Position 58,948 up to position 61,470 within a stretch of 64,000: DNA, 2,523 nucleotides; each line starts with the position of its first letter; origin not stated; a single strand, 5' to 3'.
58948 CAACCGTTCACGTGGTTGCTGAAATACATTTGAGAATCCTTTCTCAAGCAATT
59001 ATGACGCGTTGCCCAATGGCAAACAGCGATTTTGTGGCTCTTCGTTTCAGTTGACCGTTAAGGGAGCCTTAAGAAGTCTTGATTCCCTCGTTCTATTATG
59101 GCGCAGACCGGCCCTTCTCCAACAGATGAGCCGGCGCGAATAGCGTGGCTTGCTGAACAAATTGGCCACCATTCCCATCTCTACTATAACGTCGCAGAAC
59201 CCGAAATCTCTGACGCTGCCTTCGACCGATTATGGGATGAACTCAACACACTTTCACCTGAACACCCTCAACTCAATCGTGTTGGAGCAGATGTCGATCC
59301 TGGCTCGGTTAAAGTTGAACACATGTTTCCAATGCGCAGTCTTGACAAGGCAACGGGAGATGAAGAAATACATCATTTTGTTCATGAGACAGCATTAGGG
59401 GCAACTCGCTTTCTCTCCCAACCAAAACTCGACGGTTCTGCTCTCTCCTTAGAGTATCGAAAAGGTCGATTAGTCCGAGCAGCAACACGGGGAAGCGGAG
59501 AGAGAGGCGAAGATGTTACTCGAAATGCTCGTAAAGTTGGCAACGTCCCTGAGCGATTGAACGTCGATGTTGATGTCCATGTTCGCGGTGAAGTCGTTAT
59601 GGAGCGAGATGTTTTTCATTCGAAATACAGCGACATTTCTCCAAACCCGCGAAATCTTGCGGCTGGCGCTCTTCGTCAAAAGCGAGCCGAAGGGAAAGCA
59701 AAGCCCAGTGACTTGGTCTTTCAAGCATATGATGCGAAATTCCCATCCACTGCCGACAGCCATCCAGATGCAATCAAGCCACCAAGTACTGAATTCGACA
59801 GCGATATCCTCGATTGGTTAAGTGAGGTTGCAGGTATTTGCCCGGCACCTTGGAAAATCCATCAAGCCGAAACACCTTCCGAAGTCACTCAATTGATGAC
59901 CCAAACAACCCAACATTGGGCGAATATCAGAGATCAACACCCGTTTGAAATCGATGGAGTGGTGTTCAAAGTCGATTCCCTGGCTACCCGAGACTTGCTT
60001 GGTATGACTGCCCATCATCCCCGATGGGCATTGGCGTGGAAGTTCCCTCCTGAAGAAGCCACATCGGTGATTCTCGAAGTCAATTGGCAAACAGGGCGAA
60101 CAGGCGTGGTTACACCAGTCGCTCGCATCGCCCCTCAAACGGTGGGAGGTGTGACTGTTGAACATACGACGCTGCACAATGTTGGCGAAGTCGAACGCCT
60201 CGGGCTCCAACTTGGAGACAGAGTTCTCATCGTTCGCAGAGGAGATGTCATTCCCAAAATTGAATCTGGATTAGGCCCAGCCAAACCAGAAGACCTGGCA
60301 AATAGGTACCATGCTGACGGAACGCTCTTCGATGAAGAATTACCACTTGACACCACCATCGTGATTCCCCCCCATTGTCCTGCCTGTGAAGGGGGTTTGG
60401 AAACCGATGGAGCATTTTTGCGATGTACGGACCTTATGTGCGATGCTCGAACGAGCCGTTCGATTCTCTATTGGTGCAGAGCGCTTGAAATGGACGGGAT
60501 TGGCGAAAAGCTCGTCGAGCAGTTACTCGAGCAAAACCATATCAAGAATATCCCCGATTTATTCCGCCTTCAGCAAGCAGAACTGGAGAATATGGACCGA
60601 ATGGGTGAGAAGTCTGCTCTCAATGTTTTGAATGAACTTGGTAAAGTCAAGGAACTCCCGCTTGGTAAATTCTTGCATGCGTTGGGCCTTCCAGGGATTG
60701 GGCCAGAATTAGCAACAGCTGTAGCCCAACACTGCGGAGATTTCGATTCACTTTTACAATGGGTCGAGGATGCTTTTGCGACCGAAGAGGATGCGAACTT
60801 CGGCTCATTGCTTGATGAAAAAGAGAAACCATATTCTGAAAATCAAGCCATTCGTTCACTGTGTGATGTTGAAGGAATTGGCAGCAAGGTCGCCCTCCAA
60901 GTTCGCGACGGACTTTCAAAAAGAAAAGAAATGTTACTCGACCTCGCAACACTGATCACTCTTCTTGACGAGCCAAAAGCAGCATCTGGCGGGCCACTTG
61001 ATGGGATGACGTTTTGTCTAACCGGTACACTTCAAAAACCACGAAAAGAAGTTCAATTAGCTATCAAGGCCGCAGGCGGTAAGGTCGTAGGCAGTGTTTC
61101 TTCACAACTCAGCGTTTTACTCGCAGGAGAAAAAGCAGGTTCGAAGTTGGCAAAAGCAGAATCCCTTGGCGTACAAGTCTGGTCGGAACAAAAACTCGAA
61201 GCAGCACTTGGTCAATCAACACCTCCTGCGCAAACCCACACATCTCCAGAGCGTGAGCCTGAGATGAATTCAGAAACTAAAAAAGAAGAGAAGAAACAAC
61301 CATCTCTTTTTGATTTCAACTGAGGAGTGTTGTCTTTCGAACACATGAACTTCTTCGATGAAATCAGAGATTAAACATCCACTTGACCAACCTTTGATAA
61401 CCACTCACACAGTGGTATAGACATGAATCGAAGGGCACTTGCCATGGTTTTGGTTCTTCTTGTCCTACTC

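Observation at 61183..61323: Bacterial-type LigA carries a C-terminal linker ending in a PIP-box-like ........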

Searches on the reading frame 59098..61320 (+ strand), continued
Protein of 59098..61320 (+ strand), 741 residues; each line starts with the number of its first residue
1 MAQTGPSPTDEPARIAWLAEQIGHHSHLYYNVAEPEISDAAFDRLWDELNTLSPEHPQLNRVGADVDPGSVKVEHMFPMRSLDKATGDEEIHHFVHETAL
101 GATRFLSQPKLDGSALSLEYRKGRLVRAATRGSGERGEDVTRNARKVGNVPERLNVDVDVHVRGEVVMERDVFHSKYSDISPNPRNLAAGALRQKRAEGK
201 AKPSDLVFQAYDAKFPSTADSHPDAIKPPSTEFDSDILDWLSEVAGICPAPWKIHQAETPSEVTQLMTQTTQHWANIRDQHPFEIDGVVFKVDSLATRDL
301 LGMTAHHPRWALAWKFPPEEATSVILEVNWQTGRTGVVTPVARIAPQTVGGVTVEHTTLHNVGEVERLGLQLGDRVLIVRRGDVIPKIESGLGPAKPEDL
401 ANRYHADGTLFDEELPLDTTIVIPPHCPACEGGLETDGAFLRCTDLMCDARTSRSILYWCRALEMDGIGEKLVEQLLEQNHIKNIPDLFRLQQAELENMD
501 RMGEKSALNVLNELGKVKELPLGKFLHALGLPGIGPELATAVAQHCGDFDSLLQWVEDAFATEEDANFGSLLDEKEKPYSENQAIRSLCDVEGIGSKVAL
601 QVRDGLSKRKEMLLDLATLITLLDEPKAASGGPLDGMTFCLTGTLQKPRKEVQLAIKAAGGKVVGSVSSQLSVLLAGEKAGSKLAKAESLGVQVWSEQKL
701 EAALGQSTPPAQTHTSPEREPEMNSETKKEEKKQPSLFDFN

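Call 60: list_cluster_members(proteins=[L050:251-2179:+, L050:3614-5038:+, L050:9371-11056:+, L050:5659-6180:+, L052:13020-14030:-, L052:18754-19431:-, L052:8990-9760:-, L053:12148-12945:-, L053:13030-14175:+, L053:14205-15029:-])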
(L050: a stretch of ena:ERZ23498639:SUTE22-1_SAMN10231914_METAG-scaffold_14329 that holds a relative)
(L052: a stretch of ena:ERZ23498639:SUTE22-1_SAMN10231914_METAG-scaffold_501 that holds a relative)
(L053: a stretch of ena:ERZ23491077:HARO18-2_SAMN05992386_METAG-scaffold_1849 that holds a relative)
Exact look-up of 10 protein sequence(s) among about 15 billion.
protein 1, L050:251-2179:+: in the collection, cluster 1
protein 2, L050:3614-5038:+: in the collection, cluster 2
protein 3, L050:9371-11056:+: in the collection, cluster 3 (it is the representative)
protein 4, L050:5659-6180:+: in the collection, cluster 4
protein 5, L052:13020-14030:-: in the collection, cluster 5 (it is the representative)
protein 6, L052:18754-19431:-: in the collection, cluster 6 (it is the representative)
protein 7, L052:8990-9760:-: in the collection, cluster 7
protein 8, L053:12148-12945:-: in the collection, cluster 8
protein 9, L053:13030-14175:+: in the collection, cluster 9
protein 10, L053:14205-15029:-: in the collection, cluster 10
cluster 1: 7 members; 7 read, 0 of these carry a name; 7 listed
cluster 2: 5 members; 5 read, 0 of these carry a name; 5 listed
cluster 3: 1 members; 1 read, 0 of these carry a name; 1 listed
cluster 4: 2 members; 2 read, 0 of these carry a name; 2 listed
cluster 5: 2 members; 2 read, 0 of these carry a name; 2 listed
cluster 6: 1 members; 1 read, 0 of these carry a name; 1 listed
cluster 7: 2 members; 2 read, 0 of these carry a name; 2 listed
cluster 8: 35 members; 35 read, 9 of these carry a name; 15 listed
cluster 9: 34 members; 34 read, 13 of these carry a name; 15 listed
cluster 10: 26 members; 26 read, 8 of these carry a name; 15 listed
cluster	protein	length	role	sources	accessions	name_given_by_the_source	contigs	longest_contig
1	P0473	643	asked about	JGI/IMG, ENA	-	-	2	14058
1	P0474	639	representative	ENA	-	-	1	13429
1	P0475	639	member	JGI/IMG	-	-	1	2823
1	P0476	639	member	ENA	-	-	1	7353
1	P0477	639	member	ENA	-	-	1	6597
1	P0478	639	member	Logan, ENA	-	-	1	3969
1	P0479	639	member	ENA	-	-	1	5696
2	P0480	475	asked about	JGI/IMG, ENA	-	-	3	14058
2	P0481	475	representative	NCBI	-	-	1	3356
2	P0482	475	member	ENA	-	-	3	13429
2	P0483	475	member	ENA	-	-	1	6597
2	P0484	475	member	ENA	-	-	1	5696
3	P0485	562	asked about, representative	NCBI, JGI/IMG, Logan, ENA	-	-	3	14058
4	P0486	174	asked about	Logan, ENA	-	-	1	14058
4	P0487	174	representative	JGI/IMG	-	-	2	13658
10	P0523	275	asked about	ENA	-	-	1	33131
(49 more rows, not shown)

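Call 61: predict_structure(alignment_id=A1)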
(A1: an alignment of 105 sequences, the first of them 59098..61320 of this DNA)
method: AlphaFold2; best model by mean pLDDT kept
length: 741 residues; sequences in the alignment: 105
mean_pLDDT: 89.6   pTM: 0.67
mean pLDDT of the five models: 89.6, 88.3, 87.8, 87.8, 86.0
residues with pLDDT >= 90: 535; 70-90: 155; 50-70: 18; < 50: 33
segments of 3 or more residues with pLDDT < 50: 708-735
pLDDT, mean of each block of 10 residues (from residue 1): 70 88 82 81 91 86 70 92 95 97 98 96 95 92 93 96 97 92 87 78 95 96 93 97 97 98 98 94 96 97 93 93 97 91 94 91 94 96 83 97 93 95 94 91 84 90 91 92 95 94 92 96 96 90 96 97 95 93 95 90 92 96 88 89 93 88 90 94 94 96 70 34 34 50 45
secondary structure, 60 per line:
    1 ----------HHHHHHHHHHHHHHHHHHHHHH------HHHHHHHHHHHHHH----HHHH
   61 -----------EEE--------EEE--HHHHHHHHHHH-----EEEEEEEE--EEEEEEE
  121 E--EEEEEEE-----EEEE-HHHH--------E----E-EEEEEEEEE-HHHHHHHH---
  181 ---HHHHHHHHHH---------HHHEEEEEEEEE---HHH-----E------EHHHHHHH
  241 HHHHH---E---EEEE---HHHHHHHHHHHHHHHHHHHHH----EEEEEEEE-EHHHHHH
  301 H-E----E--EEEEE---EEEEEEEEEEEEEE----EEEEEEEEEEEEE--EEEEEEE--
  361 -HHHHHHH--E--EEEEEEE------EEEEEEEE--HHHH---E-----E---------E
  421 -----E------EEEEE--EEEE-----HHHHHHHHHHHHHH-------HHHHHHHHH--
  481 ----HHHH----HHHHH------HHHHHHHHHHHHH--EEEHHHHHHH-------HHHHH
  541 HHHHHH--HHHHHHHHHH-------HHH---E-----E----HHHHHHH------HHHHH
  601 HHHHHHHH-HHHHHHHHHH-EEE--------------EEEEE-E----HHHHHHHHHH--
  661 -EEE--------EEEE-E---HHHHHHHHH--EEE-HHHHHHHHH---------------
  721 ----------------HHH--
elements in order (helices of 4 or more, strands of 3 or more residues): H11-32 H39-52 H57-60 E72-74 E83-85 H88-98 E104-111 E114-121 E124-130 E136-139 H141-144 E160-168 H170-177 H184-193 E206-214 H234-245 E253-256 H260-280 E285-292 H295-301 E311-315 E319-332 E337-349 E352-358 H362-368 E374-380 E387-394 H397-400 E433-437 E440-443 H449-462 H470-478 H485-488 H493-497 H504-516 E519-521 H522-528 H536-546 H549-558 H583-589 H596-608 H610-619 E621-623 E638-642 H649-658 E662-664 E673-676 H682-690 E693-695 H697-705

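Call 65: find_homologous_proteins(query=P0523, max_evalue=1e-10)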
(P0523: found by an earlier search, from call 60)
Query P0523 (275 aa): 289 proteins with E <= 1e-10 among 2710 candidates; the best 120 are listed.
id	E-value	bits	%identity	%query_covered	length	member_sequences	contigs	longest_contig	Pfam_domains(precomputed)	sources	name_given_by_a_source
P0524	7.2e-170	581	93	100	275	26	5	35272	PF00929.32,PF13482.13,PF21762.4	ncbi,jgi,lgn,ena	jgi:DNA polymerase-3 subunit epsilon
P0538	5.0e-154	529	85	98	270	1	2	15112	PF00929.32,PF01612.27,PF13482.13,PF21762.4,PF20600.4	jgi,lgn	jgi:DNA polymerase-3 subunit epsilon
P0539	5.0e-148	510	80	98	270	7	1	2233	PF00929.32,PF13482.13,PF21762.4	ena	-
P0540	1.6e-137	475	74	98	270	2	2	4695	PF00929.32,PF01612.27,PF13482.13,PF21762.4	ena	-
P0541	2.0e-122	426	65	99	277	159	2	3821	PF00929.32,PF01612.27,PF13482.13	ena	-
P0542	2.3e-122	426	66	99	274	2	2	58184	PF00929.32,PF01612.27,PF13482.13,PF20600.4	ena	-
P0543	2.5e-122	425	65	99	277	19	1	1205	PF00929.32,PF01612.27,PF13482.13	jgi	jgi:DNA polymerase-3 subunit epsilon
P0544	6.4e-121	421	66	95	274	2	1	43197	PF00929.32,PF01612.27,PF13482.13,PF20600.4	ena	-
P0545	9.8e-121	420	64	96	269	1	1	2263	PF00929.32,PF01612.27,PF13482.13,PF21762.4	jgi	jgi:DNA polymerase III epsilon subunit family exonuclease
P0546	3.7e-120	418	65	99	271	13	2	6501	PF00929.32,PF01612.27,PF13482.13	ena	-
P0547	5.8e-120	418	66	99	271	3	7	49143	PF00929.32,PF01612.27,PF13482.13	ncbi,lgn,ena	-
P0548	1.4e-119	416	65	99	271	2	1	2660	PF00929.32,PF01612.27,PF13482.13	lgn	-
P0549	2.0e-118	413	64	99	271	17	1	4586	PF00929.32,PF01612.27,PF13482.13,PF21762.4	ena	-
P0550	1.2e-116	407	64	98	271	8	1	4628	PF00929.32,PF01612.27,PF13482.13,PF20600.4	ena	-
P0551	1.7e-116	406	63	98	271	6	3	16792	PF00929.32,PF01612.27,PF13482.13,PF03104.26,PF20600.4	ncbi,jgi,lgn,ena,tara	tara:strand:- start:1778 stop:2593 length:816 start_codon:yes stop_codon:yes gene_type:complete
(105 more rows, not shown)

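Call 76: find_encoding_contigs(protein=P0233, flank=10000, max_places=1)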
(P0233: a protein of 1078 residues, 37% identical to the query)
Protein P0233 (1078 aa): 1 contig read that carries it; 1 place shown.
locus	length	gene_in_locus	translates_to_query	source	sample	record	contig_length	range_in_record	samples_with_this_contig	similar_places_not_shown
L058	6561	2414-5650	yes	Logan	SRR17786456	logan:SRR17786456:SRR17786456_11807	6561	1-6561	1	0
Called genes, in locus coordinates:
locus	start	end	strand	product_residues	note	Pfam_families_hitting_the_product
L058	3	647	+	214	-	?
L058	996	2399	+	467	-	PF00078:RVT_1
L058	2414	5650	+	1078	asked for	PF03747:ADP_ribosyl_GH, PF22745:Nlig-Ia, PF01653:DNA_ligase_aden, PF03120:OB_DNA_ligase, PF12826:HHH_2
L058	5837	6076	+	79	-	PF02604:PhdYeFM_antitox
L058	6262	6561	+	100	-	?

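Call 77: find_encoding_contigs(protein=P0137, flank=10000, max_places=1)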
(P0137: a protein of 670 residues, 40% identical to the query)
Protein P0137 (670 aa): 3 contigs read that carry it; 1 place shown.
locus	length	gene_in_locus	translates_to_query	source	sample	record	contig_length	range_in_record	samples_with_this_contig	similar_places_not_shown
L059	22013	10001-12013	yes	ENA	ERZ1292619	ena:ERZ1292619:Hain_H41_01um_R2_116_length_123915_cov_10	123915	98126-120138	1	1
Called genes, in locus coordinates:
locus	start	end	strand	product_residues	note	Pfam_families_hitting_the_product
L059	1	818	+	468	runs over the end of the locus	-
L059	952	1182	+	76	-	-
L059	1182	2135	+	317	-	-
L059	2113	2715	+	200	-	-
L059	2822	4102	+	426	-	-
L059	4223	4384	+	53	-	-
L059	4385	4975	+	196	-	PF05869:Dam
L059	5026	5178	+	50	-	-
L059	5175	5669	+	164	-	PF12694:cpYpsA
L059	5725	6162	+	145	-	PF00334:NDK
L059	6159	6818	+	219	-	-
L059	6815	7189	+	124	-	-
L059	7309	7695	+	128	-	-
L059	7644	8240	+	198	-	-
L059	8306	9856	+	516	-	PF02498:Bro-N (weak)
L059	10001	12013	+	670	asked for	PF22745:Nlig-Ia, PF01653:DNA_ligase_aden, PF03120:OB_DNA_ligase, PF12826:HHH_2 (faint), PF14520:HHH_5 (weak), PF00533:BRCT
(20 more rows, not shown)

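Call 78: search_protein_families(library=padloc, proteins=[L056:3232-4671:+, P0257, L058:996-2396:+, P0252], max_evalue=0.001)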
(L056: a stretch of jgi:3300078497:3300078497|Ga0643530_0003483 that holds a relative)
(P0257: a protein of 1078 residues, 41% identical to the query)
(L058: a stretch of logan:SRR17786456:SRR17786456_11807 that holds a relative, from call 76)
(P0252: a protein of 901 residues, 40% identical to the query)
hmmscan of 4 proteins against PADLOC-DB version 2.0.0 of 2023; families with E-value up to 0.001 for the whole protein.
L056:3232-4671:+ (480 aa): 64 families (the best 25 are shown)
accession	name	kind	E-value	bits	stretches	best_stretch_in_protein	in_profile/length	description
PDLC02956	RT_XIII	-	1e-169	563.5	1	11-470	5-423/469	-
PDLC02949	RT_other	-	1.6e-118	395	1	76-472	93-470/481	-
PDLC03740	RT_outgroup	-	6e-111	369.5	1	146-468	77-403/407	retron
PDLC02946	RT_III-A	-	1.5e-81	272.1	2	312-463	168-320/330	-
PDLC02959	RT-Protease_XI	-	6.6e-80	267.5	1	158-457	10-305/510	single gene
PDLC02960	RT-Protease_XI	-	6.8e-80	267.4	1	160-457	10-302/506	single gene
PDLC02945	RT_III-A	-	7.6e-78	260.1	1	146-462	30-350/362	-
PDLC02941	RT_II-A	-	2.3e-76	254.9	2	312-463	147-289/309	-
PDLC02962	RT-TIR_XII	-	3.6e-76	254.9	2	311-464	149-322/478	single gene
PDLC02961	RT-TIR_XII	-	5.4e-76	254.4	2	311-463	151-320/475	single gene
PDLC02942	RT_III-A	-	2.1e-74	248.7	1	146-458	32-323/341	-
PDLC02943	RT_III-A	-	7.7e-74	246.5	2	310-458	154-304/322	-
PDLC02944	RT_III-A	-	5.1e-71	238.6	1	144-470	30-368/597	-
PDLC03739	RT_Ec107-like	-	1.9e-66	222.5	1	187-458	36-293/307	retron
PDLC02968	RT-Toprim_I-C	-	4.8e-65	218.4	1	187-436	26-260/529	single gene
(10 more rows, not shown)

P0257 (1078 aa): 1 family
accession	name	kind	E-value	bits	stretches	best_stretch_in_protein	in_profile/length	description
PDLC05027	PDC-S48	-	2.7e-07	28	1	955-1042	327-408/411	-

L058:996-2396:+ (467 aa): 49 families (the best 25 are shown)
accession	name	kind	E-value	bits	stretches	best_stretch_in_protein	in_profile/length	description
PDLC02956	RT_XIII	-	5e-152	505.2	1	11-462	19-422/469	-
PDLC02949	RT_other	-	1.8e-111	371.7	1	55-462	92-467/481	-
PDLC03740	RT_outgroup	-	2e-104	348.1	1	126-461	71-403/407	retron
PDLC02959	RT-Protease_XI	-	7.1e-76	254.1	1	139-450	4-305/510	single gene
PDLC02960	RT-Protease_XI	-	1.2e-75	253.4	1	140-451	3-303/506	single gene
PDLC02946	RT_III-A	-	3.8e-72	241.2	2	148-280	39-167/330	-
PDLC02961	RT-TIR_XII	-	2.4e-71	239.1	2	142-281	13-152/475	single gene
PDLC02962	RT-TIR_XII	-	6.4e-71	237.6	2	142-281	13-150/478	single gene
PDLC02945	RT_III-A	-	3.8e-70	234.8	1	148-457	45-352/362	-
PDLC02941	RT_II-A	-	1.2e-69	232.9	2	306-456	148-289/309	-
PDLC02944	RT_III-A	-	3.7e-69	232.4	1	149-461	48-366/597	-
PDLC02942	RT_III-A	-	4.4e-69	231.1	1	149-451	48-323/341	-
PDLC02943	RT_III-A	-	4.4e-68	227.6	2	149-279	28-154/322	-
PDLC02966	RT-Toprim_I-C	-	2.6e-62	209.1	1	139-453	11-322/568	single gene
PDLC02955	RT_X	-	1.6e-61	206.1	2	305-450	131-270/272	-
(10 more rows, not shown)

P0252 (901 aa): 1 family
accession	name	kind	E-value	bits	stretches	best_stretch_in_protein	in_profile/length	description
PDLC05027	PDC-S48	-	2.3e-06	24.9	1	711-802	323-407/411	-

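Call 81: find_related_loci(query=A1, collection=viral_contigs, flank=6000)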
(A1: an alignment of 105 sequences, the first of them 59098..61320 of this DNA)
Query A1 (741 aa) in viral_contigs; peptide patterns used: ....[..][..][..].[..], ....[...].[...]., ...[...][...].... (x = any residue, [..] = any of these).
600 stretches matched a pattern (row limit reached: there are more); 580 encode a relative of the query (tblastn E <= 1e-3); the best 80 are kept; 80 distinct loci.
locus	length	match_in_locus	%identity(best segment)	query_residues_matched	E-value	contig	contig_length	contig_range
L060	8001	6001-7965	37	8-700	8e-113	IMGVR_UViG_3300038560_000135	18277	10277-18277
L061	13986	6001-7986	34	14-709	4e-100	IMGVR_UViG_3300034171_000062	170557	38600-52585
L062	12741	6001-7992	30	18-701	1e-99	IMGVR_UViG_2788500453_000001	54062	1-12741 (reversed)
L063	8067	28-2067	33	14-722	1e-97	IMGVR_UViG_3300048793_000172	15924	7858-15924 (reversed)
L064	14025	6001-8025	32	7-718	4e-97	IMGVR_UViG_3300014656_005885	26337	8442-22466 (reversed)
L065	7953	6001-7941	31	13-700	5e-97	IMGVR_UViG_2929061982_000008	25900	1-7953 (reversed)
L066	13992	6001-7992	32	15-704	6e-97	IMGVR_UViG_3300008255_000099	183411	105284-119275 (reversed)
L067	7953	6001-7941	31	13-700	2e-96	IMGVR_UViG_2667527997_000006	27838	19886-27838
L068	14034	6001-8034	32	18-728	6e-96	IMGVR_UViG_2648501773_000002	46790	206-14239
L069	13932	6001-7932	31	18-700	9e-96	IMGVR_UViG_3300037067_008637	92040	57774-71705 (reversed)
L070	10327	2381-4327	33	14-700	2e-95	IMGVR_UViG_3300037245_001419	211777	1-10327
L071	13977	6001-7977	32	13-708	2e-95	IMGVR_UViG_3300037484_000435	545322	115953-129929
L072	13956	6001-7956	32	15-700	6e-95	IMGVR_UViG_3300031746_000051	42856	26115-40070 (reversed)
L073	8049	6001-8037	31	13-700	1e-94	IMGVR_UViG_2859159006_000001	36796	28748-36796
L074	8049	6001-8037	31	13-700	1e-94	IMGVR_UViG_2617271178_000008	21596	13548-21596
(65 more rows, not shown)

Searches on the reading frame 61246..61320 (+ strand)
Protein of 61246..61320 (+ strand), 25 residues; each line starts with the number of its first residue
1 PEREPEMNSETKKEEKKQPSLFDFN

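Call 56: search_solved_structures(query=window:61246-61320:+, max_evalue=10, show_alignments=5)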
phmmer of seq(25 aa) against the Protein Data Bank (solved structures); distinct sequences matched with E-value up to 10: 0.
